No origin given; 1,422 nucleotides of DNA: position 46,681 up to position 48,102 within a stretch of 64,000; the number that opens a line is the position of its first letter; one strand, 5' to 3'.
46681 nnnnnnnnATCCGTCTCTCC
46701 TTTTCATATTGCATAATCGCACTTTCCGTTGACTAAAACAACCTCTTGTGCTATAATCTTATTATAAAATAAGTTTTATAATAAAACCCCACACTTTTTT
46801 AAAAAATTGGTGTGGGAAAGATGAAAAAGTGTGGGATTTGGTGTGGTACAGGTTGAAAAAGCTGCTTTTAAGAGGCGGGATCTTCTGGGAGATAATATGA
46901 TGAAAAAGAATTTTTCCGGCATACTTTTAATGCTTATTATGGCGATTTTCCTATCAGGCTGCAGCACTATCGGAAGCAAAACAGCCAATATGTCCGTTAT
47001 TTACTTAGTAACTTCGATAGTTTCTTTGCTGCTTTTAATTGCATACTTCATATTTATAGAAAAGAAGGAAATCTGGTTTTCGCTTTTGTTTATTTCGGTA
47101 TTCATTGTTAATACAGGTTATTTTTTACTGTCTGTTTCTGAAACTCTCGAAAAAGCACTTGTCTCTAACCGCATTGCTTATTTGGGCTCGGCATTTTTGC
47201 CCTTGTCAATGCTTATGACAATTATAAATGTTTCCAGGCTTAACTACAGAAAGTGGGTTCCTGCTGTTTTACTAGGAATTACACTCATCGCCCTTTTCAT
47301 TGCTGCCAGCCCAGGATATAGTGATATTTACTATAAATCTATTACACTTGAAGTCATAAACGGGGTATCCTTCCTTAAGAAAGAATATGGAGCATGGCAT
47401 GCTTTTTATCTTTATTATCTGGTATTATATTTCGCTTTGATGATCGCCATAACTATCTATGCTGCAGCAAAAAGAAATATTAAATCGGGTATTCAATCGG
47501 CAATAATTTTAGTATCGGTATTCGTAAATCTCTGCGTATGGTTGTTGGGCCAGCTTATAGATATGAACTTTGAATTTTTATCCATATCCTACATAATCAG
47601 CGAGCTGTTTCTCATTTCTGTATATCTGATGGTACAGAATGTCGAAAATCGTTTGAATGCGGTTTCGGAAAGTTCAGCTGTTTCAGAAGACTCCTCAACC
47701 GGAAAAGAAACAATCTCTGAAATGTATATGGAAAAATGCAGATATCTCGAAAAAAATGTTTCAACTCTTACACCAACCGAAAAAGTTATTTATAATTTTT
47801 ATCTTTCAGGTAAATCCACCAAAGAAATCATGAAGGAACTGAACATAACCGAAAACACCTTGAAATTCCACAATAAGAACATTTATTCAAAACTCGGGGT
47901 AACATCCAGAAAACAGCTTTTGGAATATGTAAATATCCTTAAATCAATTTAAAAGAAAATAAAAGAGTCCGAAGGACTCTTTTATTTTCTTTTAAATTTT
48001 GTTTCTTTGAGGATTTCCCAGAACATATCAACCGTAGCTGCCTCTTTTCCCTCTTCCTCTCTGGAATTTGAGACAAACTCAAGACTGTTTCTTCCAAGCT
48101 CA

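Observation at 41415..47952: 1757-aa SLH protein made of a novel-looking Cys/His-rich 30-aa module array, divergently paired with a membrane-bound LuxR regulator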

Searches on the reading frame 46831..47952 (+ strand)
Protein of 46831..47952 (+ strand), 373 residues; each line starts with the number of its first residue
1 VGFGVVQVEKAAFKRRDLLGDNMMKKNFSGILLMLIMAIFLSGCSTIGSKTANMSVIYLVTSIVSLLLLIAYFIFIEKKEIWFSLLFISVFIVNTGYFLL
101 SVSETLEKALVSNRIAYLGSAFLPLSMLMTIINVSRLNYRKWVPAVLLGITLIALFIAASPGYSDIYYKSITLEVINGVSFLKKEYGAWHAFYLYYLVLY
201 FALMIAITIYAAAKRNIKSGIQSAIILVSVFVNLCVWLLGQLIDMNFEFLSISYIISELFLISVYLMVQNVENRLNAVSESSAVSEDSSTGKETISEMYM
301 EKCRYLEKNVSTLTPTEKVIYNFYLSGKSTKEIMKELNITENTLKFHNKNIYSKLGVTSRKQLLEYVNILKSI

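Call 3: search_protein_families(library=pfam, proteins=[window:46831-47952:+], max_evalue=1)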
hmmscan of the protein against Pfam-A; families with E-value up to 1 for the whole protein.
window:46831-47952:+ (373 aa): 5 families
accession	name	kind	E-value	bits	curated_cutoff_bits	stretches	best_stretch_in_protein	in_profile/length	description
PF16927.11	HisKA_7TM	-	1.7e-14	54.7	28.6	1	59-262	3-211/224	N-terminal 7TM region of histidine kinase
PF00196.25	GerE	-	3.9e-14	52.5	23.5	1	312-365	2-55/57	Bacterial regulatory proteins, luxR family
PF08281.18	Sigma70_r4_2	-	0.00091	19.3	25.7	1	310-346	8-45/54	Sigma-70, region 4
PF04218.19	CENP-B_N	-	0.13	12.4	21.2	1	312-345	6-40/53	CENP-B N-terminal DNA-binding domain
PF17555.7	TssN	-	0.93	9.3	30.3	1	32-151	10-134/274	Type VI secretion system, TssN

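Call 4: search_protein_families(library=ncbifam, proteins=[window:46831-47952:+], max_evalue=1)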
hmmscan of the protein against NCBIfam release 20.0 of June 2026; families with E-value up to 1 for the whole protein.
window:46831-47952:+ (373 aa): 25 families
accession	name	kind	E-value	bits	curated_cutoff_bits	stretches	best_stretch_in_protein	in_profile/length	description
NF008548.0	PRK11475.1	equivalog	7.7e-09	35.4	176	1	303-371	125-193/207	DNA-binding transcriptional activator BglJ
NF052445.1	RespRegMctR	equivalog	1.2e-08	34.6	300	1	283-367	117-199/205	two-component system response regulator MctR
NF047785.1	respo_reg_MadR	equivalog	2.8e-08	33.4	300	1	278-362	114-198/209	MadR family response regulator transcription factor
NF007403.0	PRK09935.1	equivalog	5e-08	32.8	271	1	291-369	128-206/210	fimbria biosynthesis transcriptional regulator FimZ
NF007935.0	PRK10651.1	equivalog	5.7e-08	32.2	250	1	302-361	145-204/216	two-component system response regulator NarL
NF007505.1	PRK10100.1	equivalog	6.9e-08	32.4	250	1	301-368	133-200/204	biofilm master transcriptional regulator CsgD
NF003420.0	PRK04841.1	equivalog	1.7e-06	26.4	537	1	310-367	836-893/903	HTH-type transcriptional regulator MalT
TIGR03020.2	EpsA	equivalog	6.6e-06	25.9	170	1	295-362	187-240/247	XrtB/PEP-CTERM-associated transcriptional regulator EpsA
NF011940.0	PRK15411.1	equivalog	1e-05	25.4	162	1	296-367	121-191/207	transcriptional regulator RcsA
NF041830.1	RR_TF_ErdR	exception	1.7e-05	24.6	390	1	303-370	141-208/213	response regulator transcription factor ErdR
NF007708.0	PRK10403.1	equivalog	4.2e-05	23.1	343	1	293-360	132-201/215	nitrate/nitrite response regulator protein NarP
NF007561.1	PRK10188.1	equivalog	7e-05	22.3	350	1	314-366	181-233/240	quorum-sensing transcriptional regulator SdiA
TIGR02937.1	sigma70-ECF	superfamily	7.1e-05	22.5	42.9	1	272-355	77-161/165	sigma-70 family RNA polymerase sigma factor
TIGR02985.1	Sig70_bacteroi1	subfamily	7.6e-05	23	126.4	1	270-354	72-157/162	RNA polymerase sigma-70 factor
NF011896.0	PRK15369.1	equivalog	0.0001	22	242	1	299-370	136-207/211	two component system response regulator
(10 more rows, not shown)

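Call 83: find_homologous_proteins(query=window:46897-47952:+)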
Query window:46897-47952:+ (351 aa): 3125 proteins with E <= 0.001 among 8000 candidates; the best 120 are listed.
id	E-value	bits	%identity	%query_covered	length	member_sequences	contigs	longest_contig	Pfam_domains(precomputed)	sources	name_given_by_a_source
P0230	4.0e-208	708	98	100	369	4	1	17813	PF00196.26,PF16927.12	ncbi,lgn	-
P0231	1.3e-147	509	69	100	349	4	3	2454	PF00196.26,PF16927.12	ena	-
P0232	6.6e-147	507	68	100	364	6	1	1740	PF00196.26,PF16927.12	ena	-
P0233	9.7e-145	500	68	100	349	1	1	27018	PF00196.26,PF16927.12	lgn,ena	-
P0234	6.6e-141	487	66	100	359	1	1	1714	PF00196.26,PF16927.12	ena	-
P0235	1.3e-137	476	64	100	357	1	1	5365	PF00196.26,PF16927.12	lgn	-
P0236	2.9e-135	469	63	100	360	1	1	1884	PF00196.26,PF16927.12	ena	-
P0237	3.4e-134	465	63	100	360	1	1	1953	PF00196.26,PF16927.12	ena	-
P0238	5.7e-133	461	62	100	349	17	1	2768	PF00196.26,PF16927.12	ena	-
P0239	5.9e-133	461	63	100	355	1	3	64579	PF00196.26,PF16927.12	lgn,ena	-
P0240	1.1e-132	460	64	93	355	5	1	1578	PF00196.26,PF16927.12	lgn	-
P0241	3.3e-132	459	62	100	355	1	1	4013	PF00196.26,PF16927.12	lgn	-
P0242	5.5e-132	458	62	98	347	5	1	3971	PF00196.26,PF16927.12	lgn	-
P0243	7.6e-132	458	62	99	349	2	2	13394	PF00196.26,PF16927.12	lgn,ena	-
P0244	1.1e-131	457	62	99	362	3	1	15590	PF00196.26,PF16927.12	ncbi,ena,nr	ncbi:MAG: hypothetical protein IJC78_07185 [Clostridia bacterium]|nr:hypothetical protein [Clostridi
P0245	2.4e-131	456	62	100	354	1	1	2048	PF00196.26,PF16927.12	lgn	-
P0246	1.7e-130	453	60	100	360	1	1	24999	PF00196.26,PF16927.12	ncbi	-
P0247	1.9e-130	453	61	100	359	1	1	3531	PF00196.26,PF16927.12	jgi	-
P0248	2.3e-130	453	59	100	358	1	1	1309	PF00196.26,PF16927.12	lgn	-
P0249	2.7e-130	452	61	99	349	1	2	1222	PF00196.26,PF16927.12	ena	-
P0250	5.6e-130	451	61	98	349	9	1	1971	PF00196.26,PF16927.12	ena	-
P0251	1.8e-129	450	61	100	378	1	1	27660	PF00196.26,PF16927.12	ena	-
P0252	2.0e-129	450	61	100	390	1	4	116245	PF00196.26,PF16927.12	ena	-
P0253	2.2e-129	449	62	100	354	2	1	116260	PF00196.26,PF16927.12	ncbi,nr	ncbi:MAG: hypothetical protein IJW06_01130 [Clostridia bacterium]|nr:hypothetical protein [Clostridi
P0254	3.5e-129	449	62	98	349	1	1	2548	PF00196.26,PF16927.12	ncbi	-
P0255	1.2e-126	440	61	100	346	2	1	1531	PF00196.26,PF16927.12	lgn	-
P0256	1.3e-125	437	60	93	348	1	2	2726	PF00196.26,PF16927.12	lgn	-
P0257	4.9e-125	435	59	100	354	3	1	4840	PF00196.26,PF16927.12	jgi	-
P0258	5.6e-125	435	61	100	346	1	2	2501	PF00196.26,PF16927.12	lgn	-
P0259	1.0e-124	434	58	98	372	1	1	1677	PF00196.26,PF16927.12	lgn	-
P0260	1.9e-124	433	58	100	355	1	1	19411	PF00196.26,PF16927.12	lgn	-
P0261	2.9e-124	433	61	95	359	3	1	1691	PF00196.26,PF16927.12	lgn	-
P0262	9.5e-124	431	59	98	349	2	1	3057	PF00196.26,PF16927.12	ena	-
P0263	1.4e-123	430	57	99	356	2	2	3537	PF00196.26,PF16927.12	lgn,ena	-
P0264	8.3e-123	428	57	100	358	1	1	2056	PF00196.26,PF16927.12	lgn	-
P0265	2.3e-122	426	58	100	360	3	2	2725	PF00196.26,PF16927.12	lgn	-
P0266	2.4e-122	426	58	98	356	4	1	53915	PF00196.26,PF16927.12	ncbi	-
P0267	4.4e-122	425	60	96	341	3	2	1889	PF00196.26,PF16927.12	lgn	-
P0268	4.5e-122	425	57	98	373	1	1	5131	PF00196.26,PF16927.12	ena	-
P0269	5.0e-122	425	56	99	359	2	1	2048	PF00196.26,PF16927.12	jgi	-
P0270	7.7e-122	425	55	100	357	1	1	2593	PF00196.26,PF16927.12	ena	-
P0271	9.4e-122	424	56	99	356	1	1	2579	PF00196.26,PF16927.12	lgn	-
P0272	9.6e-122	424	56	98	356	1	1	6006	PF00196.26,PF16927.12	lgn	-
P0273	2.4e-121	423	57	99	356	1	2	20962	PF00196.26,PF16927.12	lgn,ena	-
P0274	2.7e-121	423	56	99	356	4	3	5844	PF00196.26,PF16927.12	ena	-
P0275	3.6e-121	422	57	100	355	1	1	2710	PF00196.26,PF16927.12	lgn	-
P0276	4.0e-121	422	57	100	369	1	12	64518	PF00196.26,PF16927.12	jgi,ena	-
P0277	5.8e-121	422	57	100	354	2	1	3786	PF00196.26,PF16927.12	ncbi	-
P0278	2.2e-120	420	58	95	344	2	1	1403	PF00196.26,PF16927.12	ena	-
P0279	2.3e-120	420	57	98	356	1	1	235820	PF00196.26,PF16927.12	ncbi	-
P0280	2.5e-120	420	57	95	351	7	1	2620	PF00196.26,PF16927.12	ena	-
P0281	3.3e-120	419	54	100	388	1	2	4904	PF00196.26,PF16927.12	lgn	-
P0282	4.6e-120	419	57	98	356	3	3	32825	PF00196.26,PF16927.12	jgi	-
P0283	1.1e-119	418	56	98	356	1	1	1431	PF00196.26,PF16927.12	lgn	-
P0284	1.9e-119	417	57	93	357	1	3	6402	PF00196.26,PF16927.12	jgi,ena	-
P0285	2.5e-119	416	55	98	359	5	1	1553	PF00196.26,PF16927.12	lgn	-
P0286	2.6e-119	416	55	100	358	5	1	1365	PF00196.26,PF16927.12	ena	-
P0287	2.9e-119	416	55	98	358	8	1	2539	PF00196.26,PF16927.12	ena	-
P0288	8.8e-119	415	57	98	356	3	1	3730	PF00196.26,PF16927.12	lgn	-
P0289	9.6e-119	414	55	99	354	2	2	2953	PF00196.26,PF16927.12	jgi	-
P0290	1.2e-118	414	55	99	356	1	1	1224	PF00196.26,PF16927.12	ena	-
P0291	1.3e-118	414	56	98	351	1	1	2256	PF00196.26,PF16927.12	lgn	-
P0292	1.8e-118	414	54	100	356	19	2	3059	PF00196.26,PF16927.12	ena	-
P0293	2.0e-118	413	55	99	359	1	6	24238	PF00196.26,PF16927.12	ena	-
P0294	2.2e-118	413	56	99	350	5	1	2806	PF00196.26,PF16927.12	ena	-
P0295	2.2e-118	413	58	97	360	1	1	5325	PF00196.26,PF16927.12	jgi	-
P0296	3.1e-118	413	57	100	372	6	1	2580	PF00196.26,PF16927.12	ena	-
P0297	5.3e-118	412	57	99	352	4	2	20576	PF00196.26,PF16927.12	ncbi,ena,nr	ncbi:MAG: hypothetical protein IKW04_02735 [Clostridia bacterium]|nr:hypothetical protein [Clostridi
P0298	5.4e-118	412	58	94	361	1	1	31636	PF00196.26,PF16927.12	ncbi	-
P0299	6.0e-118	412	57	97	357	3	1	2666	PF00196.26,PF16927.12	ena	-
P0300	6.8e-118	412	56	98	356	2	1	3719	PF00196.26,PF16927.12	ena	-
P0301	1.1e-117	411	55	99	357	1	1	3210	PF00196.26,PF16927.12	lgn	-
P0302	1.1e-117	411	57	98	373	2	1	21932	PF00196.26,PF16927.12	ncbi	-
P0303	1.2e-117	411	59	94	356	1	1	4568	PF00196.26,PF16927.12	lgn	-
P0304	1.3e-117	411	56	95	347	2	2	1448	PF00196.26,PF16927.12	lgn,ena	-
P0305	1.4e-117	411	55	98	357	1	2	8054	PF00196.26,PF16927.12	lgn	-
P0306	1.4e-117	411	54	99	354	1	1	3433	PF00196.26,PF16927.12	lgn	-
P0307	3.4e-117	409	56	100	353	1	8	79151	PF00196.26,PF16927.12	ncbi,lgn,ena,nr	ncbi:MAG: hypothetical protein IJC74_07660 [Clostridia bacterium]|nr:hypothetical protein [Clostridi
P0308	3.7e-117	409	56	100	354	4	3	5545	PF00196.26,PF16927.12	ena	-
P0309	5.4e-117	409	58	94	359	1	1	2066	PF00196.26,PF16927.12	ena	-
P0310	7.6e-117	408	56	98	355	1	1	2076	PF00196.26,PF16927.12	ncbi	-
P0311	1.1e-116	408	54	99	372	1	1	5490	PF00196.26,PF16927.12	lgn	-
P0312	1.7e-116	407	55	98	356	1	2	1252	PF00196.26,PF16927.12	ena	-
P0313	2.2e-116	407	55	96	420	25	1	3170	PF00196.26,PF16927.12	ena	-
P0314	2.3e-116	407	55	94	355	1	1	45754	PF00196.26,PF16927.12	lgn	-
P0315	2.6e-116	406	55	99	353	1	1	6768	PF00196.26,PF16927.12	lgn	-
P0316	2.7e-116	406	56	99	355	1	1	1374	PF00196.26,PF16927.12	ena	-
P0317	3.3e-116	406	56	98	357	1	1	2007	PF00196.26,PF16927.12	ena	-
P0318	3.4e-116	406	56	98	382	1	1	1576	PF00196.26,PF16927.12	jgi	-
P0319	3.4e-116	406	55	99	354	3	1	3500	PF00196.26,PF16927.12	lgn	-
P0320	3.6e-116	406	57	97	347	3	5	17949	PF00196.26,PF16927.12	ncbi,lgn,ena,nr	ncbi:MAG: hypothetical protein E7613_10070 [Ruminococcaceae bacterium]|nr:hypothetical protein [Osci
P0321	4.0e-116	406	54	100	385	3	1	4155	PF00196.26,PF16927.12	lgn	-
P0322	5.7e-116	405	56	93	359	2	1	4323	PF00196.26,PF16927.12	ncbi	-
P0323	6.6e-116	405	54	100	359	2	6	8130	PF00196.26,PF16927.12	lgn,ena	-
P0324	6.6e-116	405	55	99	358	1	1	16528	PF00196.26,PF16927.12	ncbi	-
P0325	7.3e-116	405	55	98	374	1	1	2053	PF00196.26,PF16927.12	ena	-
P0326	8.6e-116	405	56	94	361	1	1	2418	PF00196.26,PF16927.12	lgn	-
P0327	1.2e-115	404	54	100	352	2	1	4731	PF00196.26,PF16927.12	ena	-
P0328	1.2e-115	404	55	98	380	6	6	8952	PF00196.26,PF16927.12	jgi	-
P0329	1.3e-115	404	58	99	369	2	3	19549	PF00196.26,PF16927.12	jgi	-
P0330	1.4e-115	404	58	93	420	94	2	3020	PF00196.26,PF16927.12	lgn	-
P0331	1.5e-115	404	55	98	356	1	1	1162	PF00196.26,PF16927.12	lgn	-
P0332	1.7e-115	404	58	95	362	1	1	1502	PF00196.26,PF16927.12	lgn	-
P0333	1.9e-115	404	56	98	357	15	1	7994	PF00196.26,PF16927.12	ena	-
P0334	2.0e-115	404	54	98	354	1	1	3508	PF00196.26,PF16927.12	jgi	-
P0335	2.1e-115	403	56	99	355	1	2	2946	PF00196.26,PF16927.12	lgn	-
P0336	3.5e-115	403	56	97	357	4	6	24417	PF00196.26,PF16927.12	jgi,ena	-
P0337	4.0e-115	403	55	94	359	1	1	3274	PF00196.26,PF16927.12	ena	-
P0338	6.1e-115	402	57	95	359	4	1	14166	PF00196.26,PF16927.12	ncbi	-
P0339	1.2e-114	401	56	93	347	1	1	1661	PF00196.26,PF16927.12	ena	-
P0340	1.4e-114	401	56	98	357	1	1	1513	PF00196.26,PF16927.12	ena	-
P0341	1.4e-114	401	55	98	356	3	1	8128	PF00196.26,PF16927.12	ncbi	-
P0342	1.6e-114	401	54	99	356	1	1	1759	PF00196.26,PF16927.12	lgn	-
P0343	2.1e-114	400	54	99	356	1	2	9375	PF00196.26,PF16927.12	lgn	-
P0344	2.4e-114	400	55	99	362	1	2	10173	PF00196.26,PF16927.12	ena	-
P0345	2.5e-114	400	55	98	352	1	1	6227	PF00196.26,PF16927.12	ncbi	-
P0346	2.7e-114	400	58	89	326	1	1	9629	PF00196.26,PF16927.12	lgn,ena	-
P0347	2.8e-114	400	59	93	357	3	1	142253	PF00196.26,PF16927.12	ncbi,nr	ncbi:MAG: hypothetical protein E7415_02400 [Ruminococcaceae bacterium]|nr:hypothetical protein [Osci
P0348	3.2e-114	400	54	99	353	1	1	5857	PF00196.26,PF16927.12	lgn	-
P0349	5.3e-114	399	57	98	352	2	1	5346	PF00196.26,PF16927.12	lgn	-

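Call 84: find_encoding_contigs(protein=P0233, flank=7000, max_places=1)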
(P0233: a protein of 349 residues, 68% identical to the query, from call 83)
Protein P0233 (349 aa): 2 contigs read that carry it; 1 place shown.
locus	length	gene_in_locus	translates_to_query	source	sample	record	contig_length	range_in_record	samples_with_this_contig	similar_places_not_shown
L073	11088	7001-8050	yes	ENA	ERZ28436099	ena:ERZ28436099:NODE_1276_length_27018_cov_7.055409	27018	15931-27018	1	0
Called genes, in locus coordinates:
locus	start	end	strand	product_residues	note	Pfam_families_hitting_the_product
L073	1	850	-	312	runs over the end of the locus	-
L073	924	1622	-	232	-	PF02585:PIG-L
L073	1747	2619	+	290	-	PF12833:HTH_18, PF00165:HTH_AraC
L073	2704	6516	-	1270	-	PF00404:Dockerin_1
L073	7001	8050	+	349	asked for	PF16927:HisKA_7TM, PF00196:GerE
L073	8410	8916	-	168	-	PF01842:ACT, PF22629:ACT_AHAS_ss, PF13710:ACT_5, PF10369:ALS_ss_C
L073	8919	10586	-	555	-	PF02776:TPP_enzyme_N, PF00205:TPP_enzyme_M, PF02775:TPP_enzyme_C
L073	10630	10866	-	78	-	-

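Call 85: find_encoding_contigs(protein=P0239, flank=7000, max_places=1)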
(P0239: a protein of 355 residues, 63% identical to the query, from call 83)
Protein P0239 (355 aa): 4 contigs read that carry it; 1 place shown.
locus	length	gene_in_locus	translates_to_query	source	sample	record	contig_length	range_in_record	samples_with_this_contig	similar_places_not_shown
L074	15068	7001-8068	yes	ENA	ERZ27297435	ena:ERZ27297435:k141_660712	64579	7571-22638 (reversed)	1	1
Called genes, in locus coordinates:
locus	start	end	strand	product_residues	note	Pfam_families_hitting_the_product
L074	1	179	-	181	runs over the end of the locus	PF08909:DUF1854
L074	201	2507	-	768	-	PF00664:ABC_membrane, PF00005:ABC_tran, PF02463:SMC_N (weak)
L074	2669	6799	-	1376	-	PF00404:Dockerin_1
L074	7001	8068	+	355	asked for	PF16927:HisKA_7TM, PF00196:GerE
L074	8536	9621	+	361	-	PF01381:HTH_3, PF12844:HTH_19, PF13560:HTH_31 (weak)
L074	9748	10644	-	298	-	PF07934:OGG_N, PF00730:HhH-GPD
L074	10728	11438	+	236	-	PF19538:DUF6062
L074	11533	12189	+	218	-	PF05389:MecA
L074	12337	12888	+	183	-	PF03167:UDG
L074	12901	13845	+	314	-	PF03547:Mem_trans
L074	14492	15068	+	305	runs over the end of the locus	-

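Call 86: find_encoding_contigs(protein=P0252, flank=7000, max_places=1)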
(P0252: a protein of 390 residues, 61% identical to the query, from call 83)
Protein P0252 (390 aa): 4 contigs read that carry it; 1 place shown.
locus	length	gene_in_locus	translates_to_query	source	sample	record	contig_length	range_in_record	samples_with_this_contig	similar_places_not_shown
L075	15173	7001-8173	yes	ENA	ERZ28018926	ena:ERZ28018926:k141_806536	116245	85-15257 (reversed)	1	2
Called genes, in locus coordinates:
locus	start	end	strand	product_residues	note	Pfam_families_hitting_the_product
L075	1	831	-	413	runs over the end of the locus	PF00764:Arginosuc_synth, PF20979:Arginosuc_syn_C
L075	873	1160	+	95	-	-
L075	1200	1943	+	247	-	PF01522:Polysacc_deac_1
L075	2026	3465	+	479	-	PF01381:HTH_3, PF12844:HTH_19 (weak), PF13560:HTH_31 (weak), PF03315:SDH_beta, PF03313:SDH_alpha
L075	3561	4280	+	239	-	PF04474:DUF554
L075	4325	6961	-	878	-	-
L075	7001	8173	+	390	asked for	PF16927:HisKA_7TM, PF00196:GerE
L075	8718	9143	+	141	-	-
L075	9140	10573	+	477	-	PF07833:Cu_amine_oxidN1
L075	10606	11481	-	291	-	PF00849:PseudoU_synth_2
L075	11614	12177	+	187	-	PF02659:Mntp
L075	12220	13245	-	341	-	-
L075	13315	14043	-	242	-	PF04542:Sigma70_r2, PF08281:Sigma70_r4_2, PF04545:Sigma70_r4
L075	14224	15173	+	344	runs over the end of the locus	?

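Call 87: find_encoding_contigs(protein=P0279, flank=7000, max_places=1)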
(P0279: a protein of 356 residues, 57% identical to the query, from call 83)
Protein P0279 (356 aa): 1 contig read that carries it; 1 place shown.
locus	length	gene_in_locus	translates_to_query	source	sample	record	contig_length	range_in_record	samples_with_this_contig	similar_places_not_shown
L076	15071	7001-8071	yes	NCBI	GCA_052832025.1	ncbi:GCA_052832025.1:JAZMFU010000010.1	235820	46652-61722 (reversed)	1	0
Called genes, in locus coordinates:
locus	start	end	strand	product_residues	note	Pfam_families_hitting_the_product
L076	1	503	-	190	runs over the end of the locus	-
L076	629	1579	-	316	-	-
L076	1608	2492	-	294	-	PF14471:DUF4428 (weak)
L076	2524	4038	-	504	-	PF00395:SLH, PF03144:GTP_EFTU_D2 (weak)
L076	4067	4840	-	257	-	PF04536:TPM_phosphatase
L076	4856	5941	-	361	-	-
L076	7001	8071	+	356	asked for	PF16927:HisKA_7TM, PF00196:GerE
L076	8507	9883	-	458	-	PF01554:MatE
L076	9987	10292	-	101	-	PF01035:DNA_binding_1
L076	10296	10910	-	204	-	PF00763:THF_DHG_CYH, PF02882:THF_DHG_CYH_C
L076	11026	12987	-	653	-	PF08497:Radical_SAM_N, PF11842:DUF3362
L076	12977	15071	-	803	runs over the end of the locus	PF13491:FtsK_4TM, PF17854:FtsK_alpha, PF01580:FtsK_SpoIIIE, PF09397:FtsK_gamma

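Call 91: search_protein_families(library=padloc, proteins=[window:46897-47952:+], max_evalue=0.01)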
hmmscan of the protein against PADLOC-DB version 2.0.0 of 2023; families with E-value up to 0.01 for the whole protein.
window:46897-47952:+ (351 aa): 2 families
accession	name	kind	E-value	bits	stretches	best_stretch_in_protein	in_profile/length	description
PDLC01855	CARF3--CARF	-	0.0013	16.5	1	275-333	202-260/288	-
PDLC01851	CARF3--CARF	-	0.0064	13.9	1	288-333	206-252/279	-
